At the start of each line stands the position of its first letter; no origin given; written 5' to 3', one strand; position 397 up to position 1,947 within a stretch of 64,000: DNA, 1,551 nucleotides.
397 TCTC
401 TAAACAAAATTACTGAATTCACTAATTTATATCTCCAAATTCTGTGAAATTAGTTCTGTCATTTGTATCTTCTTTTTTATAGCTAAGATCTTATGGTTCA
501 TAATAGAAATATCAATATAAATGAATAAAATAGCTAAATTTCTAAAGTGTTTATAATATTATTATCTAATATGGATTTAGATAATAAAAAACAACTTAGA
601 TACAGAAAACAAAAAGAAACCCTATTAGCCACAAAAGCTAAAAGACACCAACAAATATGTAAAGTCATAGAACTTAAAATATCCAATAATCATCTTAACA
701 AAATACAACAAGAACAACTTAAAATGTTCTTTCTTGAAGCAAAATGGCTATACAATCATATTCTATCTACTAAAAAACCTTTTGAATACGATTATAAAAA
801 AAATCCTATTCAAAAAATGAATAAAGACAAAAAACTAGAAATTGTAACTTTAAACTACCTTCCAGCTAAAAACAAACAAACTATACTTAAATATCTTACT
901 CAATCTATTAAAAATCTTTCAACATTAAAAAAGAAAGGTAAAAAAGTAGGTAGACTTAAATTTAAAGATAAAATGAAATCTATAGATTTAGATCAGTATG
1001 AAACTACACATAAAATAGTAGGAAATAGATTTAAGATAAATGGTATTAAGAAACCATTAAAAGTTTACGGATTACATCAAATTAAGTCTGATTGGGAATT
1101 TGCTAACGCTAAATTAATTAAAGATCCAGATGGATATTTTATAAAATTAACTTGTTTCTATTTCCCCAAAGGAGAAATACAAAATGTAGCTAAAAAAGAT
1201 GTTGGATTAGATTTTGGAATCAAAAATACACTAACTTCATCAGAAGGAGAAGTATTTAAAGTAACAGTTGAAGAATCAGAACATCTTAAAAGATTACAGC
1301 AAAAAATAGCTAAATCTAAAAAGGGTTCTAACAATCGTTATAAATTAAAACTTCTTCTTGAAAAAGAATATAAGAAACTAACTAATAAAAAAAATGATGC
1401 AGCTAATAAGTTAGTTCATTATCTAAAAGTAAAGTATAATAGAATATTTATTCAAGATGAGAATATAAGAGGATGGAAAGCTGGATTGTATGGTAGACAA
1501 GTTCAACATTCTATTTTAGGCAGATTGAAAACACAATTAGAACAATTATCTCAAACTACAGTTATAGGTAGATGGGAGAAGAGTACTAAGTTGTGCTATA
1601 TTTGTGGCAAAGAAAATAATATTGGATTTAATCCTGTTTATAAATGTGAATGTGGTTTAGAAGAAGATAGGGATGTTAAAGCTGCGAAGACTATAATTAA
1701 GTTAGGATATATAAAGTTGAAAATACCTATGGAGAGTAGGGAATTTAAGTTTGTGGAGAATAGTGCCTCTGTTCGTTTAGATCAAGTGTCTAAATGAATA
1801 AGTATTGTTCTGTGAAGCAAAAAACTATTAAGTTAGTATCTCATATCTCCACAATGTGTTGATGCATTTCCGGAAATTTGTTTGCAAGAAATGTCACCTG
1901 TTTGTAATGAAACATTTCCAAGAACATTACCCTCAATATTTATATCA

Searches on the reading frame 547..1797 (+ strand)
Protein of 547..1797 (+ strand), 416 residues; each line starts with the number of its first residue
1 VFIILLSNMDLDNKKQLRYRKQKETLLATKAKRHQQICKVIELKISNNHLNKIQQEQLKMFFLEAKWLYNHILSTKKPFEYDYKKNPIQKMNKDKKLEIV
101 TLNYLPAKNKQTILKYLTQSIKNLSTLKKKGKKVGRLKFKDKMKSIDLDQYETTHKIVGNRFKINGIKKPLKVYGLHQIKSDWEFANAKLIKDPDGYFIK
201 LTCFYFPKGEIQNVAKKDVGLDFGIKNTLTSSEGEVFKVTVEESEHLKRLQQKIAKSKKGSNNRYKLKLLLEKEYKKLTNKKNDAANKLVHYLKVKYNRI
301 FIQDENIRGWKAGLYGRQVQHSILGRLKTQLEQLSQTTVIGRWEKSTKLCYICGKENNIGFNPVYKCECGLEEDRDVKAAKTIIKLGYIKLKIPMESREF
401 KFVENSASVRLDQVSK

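Call 74: search_protein_families(library=phrogs, proteins=[window:547-1797:+], max_evalue=0.00001)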
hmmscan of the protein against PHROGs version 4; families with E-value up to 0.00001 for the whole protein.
window:547-1797:+ (416 aa): 3 families
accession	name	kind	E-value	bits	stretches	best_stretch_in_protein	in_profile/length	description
phrog_506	-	integration and excision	2.7e-39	136.4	1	51-389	17-366/403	transposase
phrog_12300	-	integration and excision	2e-15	57.8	1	195-384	39-238/286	transposase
phrog_17087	-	unknown function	1.3e-12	49.1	1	269-388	5-133/141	-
